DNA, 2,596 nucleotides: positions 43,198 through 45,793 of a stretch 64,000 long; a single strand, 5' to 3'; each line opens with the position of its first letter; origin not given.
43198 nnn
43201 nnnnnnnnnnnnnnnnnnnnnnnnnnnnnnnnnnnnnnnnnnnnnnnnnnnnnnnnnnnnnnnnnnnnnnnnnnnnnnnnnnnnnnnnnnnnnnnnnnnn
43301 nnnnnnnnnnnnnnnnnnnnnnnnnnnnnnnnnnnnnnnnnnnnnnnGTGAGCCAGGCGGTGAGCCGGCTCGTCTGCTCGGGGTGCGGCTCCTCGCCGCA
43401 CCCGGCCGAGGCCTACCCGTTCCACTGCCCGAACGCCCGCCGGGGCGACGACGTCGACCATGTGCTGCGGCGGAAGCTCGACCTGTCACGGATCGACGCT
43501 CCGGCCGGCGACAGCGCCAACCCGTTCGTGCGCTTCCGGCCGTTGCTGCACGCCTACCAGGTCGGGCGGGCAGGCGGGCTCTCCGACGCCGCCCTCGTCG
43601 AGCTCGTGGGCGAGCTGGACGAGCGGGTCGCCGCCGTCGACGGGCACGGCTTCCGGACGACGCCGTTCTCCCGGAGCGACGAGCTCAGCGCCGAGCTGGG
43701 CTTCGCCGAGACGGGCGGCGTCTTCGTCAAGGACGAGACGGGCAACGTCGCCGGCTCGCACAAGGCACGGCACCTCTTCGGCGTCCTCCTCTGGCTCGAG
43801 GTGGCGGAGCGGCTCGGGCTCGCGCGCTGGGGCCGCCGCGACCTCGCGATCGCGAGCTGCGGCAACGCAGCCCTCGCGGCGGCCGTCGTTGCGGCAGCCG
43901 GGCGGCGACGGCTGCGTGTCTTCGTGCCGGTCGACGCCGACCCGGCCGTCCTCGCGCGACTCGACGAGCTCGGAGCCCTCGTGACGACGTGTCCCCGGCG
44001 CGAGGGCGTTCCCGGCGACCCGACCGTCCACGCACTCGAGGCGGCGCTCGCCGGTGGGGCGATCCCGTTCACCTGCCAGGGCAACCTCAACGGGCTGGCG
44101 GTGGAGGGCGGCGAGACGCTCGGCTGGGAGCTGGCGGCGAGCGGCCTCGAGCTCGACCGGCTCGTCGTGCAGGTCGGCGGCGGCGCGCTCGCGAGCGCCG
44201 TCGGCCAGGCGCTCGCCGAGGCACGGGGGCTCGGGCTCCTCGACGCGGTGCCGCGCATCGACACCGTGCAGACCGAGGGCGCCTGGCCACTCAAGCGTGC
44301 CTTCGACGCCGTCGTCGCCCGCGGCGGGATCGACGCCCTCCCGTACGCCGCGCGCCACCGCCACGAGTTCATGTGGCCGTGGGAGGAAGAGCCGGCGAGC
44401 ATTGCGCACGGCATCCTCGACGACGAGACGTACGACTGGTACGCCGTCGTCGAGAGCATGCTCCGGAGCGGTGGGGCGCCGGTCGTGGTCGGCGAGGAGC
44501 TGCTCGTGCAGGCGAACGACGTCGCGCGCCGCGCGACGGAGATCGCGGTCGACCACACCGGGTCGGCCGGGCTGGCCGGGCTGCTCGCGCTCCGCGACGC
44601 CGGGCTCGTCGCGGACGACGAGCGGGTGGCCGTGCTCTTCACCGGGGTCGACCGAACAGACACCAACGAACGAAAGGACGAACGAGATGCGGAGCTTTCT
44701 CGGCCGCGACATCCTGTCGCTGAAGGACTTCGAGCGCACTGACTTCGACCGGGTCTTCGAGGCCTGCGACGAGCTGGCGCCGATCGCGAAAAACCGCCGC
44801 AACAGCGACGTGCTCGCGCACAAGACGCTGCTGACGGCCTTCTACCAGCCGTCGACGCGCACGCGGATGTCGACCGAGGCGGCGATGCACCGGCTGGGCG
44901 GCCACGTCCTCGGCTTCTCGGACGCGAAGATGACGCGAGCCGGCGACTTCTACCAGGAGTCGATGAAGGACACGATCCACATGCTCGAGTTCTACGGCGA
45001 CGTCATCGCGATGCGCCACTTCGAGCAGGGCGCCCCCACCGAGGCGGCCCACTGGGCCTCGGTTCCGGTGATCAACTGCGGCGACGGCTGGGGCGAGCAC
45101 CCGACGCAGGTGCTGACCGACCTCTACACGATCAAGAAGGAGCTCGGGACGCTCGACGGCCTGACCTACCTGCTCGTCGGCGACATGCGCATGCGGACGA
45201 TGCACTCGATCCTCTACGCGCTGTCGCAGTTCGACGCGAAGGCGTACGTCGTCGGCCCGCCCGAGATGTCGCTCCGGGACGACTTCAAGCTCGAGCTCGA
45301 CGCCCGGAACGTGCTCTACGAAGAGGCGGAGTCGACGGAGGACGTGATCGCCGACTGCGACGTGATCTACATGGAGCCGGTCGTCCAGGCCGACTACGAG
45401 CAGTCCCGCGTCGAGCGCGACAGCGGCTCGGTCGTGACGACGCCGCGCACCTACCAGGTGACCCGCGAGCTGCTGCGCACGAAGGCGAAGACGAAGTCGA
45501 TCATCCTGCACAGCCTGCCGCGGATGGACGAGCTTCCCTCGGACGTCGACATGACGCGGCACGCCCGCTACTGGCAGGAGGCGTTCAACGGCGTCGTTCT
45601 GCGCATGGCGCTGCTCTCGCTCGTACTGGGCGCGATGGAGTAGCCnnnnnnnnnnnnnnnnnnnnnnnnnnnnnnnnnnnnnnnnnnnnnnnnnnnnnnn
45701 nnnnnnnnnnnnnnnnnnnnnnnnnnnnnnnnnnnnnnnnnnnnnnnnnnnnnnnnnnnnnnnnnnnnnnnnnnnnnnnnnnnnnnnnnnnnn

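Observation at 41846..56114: Eleven-gene translationally coupled operon resembling, but clearly different from, the E. coli ygeW-ssnA-xdhD N-heterocycle catabolic region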

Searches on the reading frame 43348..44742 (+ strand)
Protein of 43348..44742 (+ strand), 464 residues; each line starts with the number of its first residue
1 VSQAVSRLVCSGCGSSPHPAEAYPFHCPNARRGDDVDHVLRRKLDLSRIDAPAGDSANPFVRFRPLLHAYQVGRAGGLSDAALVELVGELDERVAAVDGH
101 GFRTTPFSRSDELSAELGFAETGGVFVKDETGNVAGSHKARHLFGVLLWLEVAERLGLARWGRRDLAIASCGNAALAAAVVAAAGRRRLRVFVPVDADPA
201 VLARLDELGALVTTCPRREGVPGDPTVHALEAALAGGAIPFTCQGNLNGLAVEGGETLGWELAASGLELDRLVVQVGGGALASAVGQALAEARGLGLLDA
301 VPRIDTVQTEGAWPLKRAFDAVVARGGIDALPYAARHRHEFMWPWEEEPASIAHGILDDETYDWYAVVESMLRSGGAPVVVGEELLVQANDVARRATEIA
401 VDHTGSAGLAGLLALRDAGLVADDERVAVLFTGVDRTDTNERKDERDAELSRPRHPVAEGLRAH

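Call 6: search_protein_families(library=pfam, proteins=[window:43348-44742:+])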
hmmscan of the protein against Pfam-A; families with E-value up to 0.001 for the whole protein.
window:43348-44742:+ (464 aa): 1 family
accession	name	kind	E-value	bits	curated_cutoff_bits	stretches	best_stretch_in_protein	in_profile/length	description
PF00291.31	PALP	-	5.8e-33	114.9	35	1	102-433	5-295/295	Pyridoxal-phosphate dependent enzyme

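Call 7: search_protein_families(library=ncbifam, proteins=[window:43348-44742:+])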
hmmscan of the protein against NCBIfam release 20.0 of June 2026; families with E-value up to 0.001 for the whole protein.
window:43348-44742:+ (464 aa): 9 families
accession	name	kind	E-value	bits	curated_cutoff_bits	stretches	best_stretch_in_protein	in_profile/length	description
NF006050.0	PRK08197.1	equivalog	1.4e-20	73.5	303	1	101-434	77-380/406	threonine synthase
NF006094.0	PRK08246.1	subfamily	5.5e-17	62.1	331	1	103-292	22-192/310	serine/threonine dehydratase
NF004170.0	PRK05638.1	equivalog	1.9e-16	59.7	421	1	117-316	74-259/442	threonine synthase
NF006205.0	PRK08329.1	equivalog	8e-11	41.5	358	1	162-315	103-251/347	threonine synthase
NF005292.0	PRK06815.1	equivalog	4.4e-10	39.1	371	1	102-291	19-192/320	threonine/serine dehydratase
NF006390.0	PRK08639.1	equivalog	8.3e-05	21.7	421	1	102-293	23-202/418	threonine ammonia-lyase IlvA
TIGR01127.1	ilvA_1Cterm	equivalog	0.00024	20.2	378.75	1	106-318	2-192/380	threonine ammonia-lyase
NF005680.0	PRK07476.1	equivalog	0.0003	19.9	413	0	103-291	22-194/326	hydroxyectoine utilization dehydratase EutB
NF045641.2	BHydaspDhtseBhcB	equivalog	0.00061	19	550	0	125-290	37-190/312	beta-hydroxyaspartate dehydratase BhcB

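Call 19: search_solved_structures(query=window:43348-44742:+, max_evalue=0.01, show_alignments=1)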
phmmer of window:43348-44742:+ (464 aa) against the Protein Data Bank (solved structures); distinct sequences matched with E-value up to 0.01: 2.
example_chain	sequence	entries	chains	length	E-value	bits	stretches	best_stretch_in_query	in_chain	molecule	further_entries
2zsj_A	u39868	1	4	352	7.1e-08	35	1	104-319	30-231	Threonine synthase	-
2d1f_A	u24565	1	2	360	2.5e-07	33.2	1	158-315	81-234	Threonine synthase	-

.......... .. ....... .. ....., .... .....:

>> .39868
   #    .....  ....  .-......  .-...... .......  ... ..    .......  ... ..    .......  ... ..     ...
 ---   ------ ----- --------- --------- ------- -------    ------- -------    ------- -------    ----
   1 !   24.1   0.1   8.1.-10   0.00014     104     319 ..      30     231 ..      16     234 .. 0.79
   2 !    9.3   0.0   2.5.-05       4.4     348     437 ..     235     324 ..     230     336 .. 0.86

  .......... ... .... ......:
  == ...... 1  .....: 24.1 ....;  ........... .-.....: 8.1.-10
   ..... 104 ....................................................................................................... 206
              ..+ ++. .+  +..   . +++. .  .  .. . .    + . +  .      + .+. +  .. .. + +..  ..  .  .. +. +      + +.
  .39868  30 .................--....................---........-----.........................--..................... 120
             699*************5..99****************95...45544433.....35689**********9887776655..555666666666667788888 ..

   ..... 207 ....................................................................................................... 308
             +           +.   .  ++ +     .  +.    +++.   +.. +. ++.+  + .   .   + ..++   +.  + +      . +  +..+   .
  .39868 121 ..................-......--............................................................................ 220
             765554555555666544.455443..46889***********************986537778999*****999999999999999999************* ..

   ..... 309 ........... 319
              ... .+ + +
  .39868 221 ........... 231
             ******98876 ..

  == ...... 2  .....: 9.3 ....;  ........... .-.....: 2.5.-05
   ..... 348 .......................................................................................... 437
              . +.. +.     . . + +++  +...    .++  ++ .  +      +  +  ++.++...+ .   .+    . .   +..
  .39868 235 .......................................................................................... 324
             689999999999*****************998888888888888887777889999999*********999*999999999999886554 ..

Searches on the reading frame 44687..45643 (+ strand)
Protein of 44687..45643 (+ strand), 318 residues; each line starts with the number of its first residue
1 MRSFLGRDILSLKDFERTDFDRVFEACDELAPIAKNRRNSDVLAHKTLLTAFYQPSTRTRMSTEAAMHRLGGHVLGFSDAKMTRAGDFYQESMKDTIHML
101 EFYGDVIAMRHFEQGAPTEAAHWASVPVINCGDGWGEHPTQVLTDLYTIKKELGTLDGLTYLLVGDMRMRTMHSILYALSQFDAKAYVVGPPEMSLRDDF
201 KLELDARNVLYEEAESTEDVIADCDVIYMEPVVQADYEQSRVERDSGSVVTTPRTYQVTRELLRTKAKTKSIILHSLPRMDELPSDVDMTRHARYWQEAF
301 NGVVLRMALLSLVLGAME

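Call 6: search_protein_families(library=pfam, proteins=[window:44687-45643:+])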
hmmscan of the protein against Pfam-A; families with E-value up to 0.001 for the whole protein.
window:44687-45643:+ (318 aa): 2 families
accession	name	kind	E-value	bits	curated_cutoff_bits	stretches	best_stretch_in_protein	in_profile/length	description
PF02729.26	OTCace_N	-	5.5e-44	150.3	29.9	1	7-150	1-147/148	Aspartate/ornithine carbamoyltransferase, carbamoyl-P binding domain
PF00185.30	OTCace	-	7.8e-25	88.2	29.4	1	157-312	1-156/157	Aspartate/ornithine carbamoyltransferase, Asp/Orn binding domain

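Call 7: search_protein_families(library=ncbifam, proteins=[window:44687-45643:+])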
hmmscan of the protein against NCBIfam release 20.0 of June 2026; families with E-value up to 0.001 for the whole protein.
window:44687-45643:+ (318 aa): 17 families
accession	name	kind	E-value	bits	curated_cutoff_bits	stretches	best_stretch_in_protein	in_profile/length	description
TIGR00670.1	asp_carb_tr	equivalog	4.5e-77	259.2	236.95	1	7-314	1-303/304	aspartate carbamoyltransferase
NF002032.1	PRK00856.1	equivalog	4.1e-67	226.5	263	1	7-313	1-296/297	aspartate carbamoyltransferase catalytic subunit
NF006046.0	PRK08192.1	equivalog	4.6e-53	180.6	512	1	1-316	1-319/339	aspartate carbamoyltransferase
NF008853.0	PRK11891.1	equivalog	8e-53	179.6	560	1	8-316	90-400/430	aspartate carbamoyltransferase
NF001986.0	PRK00779.1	subfamily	8.6e-46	156.5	306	1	6-315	5-305/307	ornithine carbamoyltransferase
TIGR00658.1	orni_carb_tr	equivalog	6.6e-43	147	280.85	1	7-314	1-303/304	ornithine carbamoyltransferase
TIGR04384.1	putr_carbamoyl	exception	2.6e-31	109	500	1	10-312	3-305/330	putrescine carbamoyltransferase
NF003286.0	PRK04284.1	subfamily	5.6e-27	94.7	515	1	5-287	5-284/332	ornithine carbamoyltransferase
NF010387.0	PRK13814.1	equivalog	2.6e-22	79.1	660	1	42-314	42-303/310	aspartate carbamoyltransferase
NF011380.0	PRK14805.1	equivalog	1.4e-21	76.8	421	1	8-314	3-300/302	ornithine carbamoyltransferase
NF002470.0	PRK01713.1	equivalog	3e-18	66.3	545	1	7-297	8-295/334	ornithine carbamoyltransferase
NF009213.0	PRK12562.1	subfamily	1.3e-16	60.9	559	1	2-281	2-279/334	ornithine carbamoyltransferase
NF003384.0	PRK04523.1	equivalog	3.6e-14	52.6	288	1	8-196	5-213/336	N-acetylornithine carbamoyltransferase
NF009916.0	PRK13376.1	equivalog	4e-14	52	800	1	2-318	3-337/525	bifunctional aspartate carbamoyltransferase catalytic subunit/aspartate carbamoyltransferase regulatory subunit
NF005538.0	PRK07200.1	equivalog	1.3e-07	31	453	1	13-110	28-122/396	knotted carbamoyltransferase YgeW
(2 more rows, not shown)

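Call 25: search_solved_structures(query=window:44687-45643:+, max_evalue=1e-20, show_alignments=2)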
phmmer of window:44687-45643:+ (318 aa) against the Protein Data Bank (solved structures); distinct sequences matched with E-value up to 1e-20: 45.
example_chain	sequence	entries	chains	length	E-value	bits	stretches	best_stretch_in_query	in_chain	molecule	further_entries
1ml4_A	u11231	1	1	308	2.1e-70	240.8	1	4-316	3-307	Aspartate Transcarbamoylase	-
6yw9_A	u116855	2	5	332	1.9e-68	234.4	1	7-314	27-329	PYRB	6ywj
6ypo_A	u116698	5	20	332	3.4e-68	233.6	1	7-314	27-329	PYRB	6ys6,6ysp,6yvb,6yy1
2rgw_A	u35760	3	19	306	2.9e-62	214.1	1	8-313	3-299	Aspartate carbamoyltransferase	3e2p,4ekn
5g1n_A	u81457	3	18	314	3.2e-60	207.4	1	2-316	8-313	CAD PROTEIN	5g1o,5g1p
3mpu_A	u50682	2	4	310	1.8e-58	201.7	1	7-315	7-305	Aspartate carbamoyltransferase catalytic chain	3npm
1d09_A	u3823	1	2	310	2.1e-58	201.5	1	7-315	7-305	ASPARTATE CARBAMOYLTRANSFERASE CATALYTIC CHAIN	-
9atc_A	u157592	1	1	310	3.2e-58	200.8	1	7-315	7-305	ASPARTATE TRANSCARBAMOYLASE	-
6kj7_A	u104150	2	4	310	3.4e-58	200.8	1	7-315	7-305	Aspartate carbamoyltransferase catalytic subunit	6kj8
1ekx_A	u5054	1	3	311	3.8e-58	200.6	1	7-315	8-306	ASPARTATE TRANSCARBAMOYLASE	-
1q95_A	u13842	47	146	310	3.9e-58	200.6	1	7-315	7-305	Aspartate carbamoyltransferase catalytic chain | PROTEIN (ASPARTATE CARBAMOYLTRANSFERASE) | Aspartate carbamoyltransferase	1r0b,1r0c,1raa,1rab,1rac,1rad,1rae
1sku_A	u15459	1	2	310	4e-58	200.5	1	7-315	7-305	Aspartate carbamoyltransferase catalytic chain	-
4e2f_I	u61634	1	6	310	5.7e-58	200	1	7-315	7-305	Aspartate carbamoyltransferase catalytic chain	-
2a0f_A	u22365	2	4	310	6.9e-58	199.7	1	7-315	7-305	Aspartate carbamoyltransferase catalytic chain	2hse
1at1_A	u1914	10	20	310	7.4e-58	199.6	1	7-315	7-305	ASPARTATE CARBAMOYLTRANSFERASE, CATALYTIC CHAIN | ASPARTATE TRANSCARBAMOYLASE | ASPARTATE CARBAMOYLTRANSFERASE (R STATE), CATALYTIC CHAIN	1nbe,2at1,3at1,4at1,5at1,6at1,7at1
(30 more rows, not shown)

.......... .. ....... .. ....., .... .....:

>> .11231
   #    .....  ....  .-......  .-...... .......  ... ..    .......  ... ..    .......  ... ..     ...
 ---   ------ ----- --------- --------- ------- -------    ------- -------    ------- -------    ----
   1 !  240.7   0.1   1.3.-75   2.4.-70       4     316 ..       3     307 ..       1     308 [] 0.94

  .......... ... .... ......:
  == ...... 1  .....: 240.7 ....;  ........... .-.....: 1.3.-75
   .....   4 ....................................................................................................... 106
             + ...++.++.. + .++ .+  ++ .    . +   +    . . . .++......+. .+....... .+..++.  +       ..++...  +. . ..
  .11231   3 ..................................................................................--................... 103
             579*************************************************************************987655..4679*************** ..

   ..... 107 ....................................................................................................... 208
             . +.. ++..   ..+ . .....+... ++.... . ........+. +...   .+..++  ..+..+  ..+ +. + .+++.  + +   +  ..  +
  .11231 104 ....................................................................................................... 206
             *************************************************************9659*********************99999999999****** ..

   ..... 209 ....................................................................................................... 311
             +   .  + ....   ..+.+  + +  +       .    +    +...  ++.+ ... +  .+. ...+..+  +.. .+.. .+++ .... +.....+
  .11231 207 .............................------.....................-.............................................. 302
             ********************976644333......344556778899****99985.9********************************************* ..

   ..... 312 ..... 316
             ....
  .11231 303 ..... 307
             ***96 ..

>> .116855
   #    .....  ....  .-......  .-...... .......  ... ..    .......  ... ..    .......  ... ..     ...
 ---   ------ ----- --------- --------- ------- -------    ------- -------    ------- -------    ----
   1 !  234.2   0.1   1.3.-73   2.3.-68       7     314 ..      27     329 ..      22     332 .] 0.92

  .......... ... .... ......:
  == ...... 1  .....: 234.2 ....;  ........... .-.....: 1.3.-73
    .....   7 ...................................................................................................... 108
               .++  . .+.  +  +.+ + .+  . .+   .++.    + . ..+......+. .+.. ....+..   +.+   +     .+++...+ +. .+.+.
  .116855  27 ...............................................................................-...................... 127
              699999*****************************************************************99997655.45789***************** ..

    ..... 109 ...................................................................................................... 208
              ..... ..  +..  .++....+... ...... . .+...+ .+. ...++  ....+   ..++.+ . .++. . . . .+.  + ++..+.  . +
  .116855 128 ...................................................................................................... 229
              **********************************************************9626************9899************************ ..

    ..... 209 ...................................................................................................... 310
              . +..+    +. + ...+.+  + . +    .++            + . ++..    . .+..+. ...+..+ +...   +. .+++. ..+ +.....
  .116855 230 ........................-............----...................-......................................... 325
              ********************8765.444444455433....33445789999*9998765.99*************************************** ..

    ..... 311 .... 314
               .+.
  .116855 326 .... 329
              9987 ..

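Call 74: find_homologous_proteins(query=window:44687-45643:+, max_evalue=1e-20)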
Query window:44687-45643:+ (318 aa): 7998 proteins with E <= 1e-20 among 8000 candidates; the best 120 are listed.
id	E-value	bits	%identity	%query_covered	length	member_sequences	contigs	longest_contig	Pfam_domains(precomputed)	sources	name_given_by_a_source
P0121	1.4e-210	716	100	100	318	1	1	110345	PF00185.31,PF02729.27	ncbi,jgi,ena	jgi:aspartate carbamoyltransferase catalytic subunit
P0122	8.4e-209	710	99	100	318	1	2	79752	PF00185.31,PF02729.27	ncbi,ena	-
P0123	4.1e-208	708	99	100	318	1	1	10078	PF00185.31,PF02729.27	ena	-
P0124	4.1e-197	672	92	100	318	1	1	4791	PF00185.31,PF02729.27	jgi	-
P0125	1.5e-195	667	92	100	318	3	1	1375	PF00185.31,PF02729.27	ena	-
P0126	7.0e-195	664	91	100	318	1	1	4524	PF00185.31,PF02729.27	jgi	jgi:aspartate carbamoyltransferase catalytic subunit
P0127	4.9e-194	662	91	100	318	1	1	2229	PF00185.31,PF02729.27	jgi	jgi:aspartate carbamoyltransferase catalytic subunit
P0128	9.1e-193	657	90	100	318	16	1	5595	PF00185.31,PF02729.27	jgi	jgi:aspartate carbamoyltransferase catalytic subunit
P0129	3.3e-192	656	91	100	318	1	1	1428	PF00185.31,PF02729.27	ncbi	-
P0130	6.2e-192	655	90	100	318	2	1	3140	PF00185.31,PF02729.27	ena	-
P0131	6.6e-192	655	90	100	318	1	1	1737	PF00185.31,PF02729.27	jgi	jgi:aspartate carbamoyltransferase catalytic subunit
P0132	4.6e-191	652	90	100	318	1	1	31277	PF00185.31,PF02729.27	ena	-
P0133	4.8e-191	652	90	100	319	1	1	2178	PF00185.31,PF02729.27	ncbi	-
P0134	7.5e-191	651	90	100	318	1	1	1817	PF00185.31,PF02729.27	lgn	-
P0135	5.0e-190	648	89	100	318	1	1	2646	PF00185.31,PF02729.27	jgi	-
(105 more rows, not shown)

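Call 75: find_encoding_contigs(protein=P0121, flank=2000, max_places=3)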
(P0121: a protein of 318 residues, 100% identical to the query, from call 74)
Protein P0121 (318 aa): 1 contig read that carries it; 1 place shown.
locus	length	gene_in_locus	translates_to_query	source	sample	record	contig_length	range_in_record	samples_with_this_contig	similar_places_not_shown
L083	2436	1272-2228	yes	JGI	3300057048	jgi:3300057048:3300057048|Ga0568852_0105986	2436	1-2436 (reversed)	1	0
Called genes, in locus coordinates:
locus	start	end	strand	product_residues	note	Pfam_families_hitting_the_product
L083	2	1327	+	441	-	?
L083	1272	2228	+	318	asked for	PF02729:OTCace_N, PF00185:OTCace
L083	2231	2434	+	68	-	?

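Call 78: list_cluster_members(proteins=[P0121])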
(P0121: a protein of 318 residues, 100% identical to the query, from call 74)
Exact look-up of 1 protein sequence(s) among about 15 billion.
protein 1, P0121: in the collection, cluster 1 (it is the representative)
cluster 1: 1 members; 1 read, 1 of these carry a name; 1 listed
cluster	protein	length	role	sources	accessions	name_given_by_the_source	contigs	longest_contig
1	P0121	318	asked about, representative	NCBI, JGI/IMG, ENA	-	aspartate carbamoyltransferase catalytic subunit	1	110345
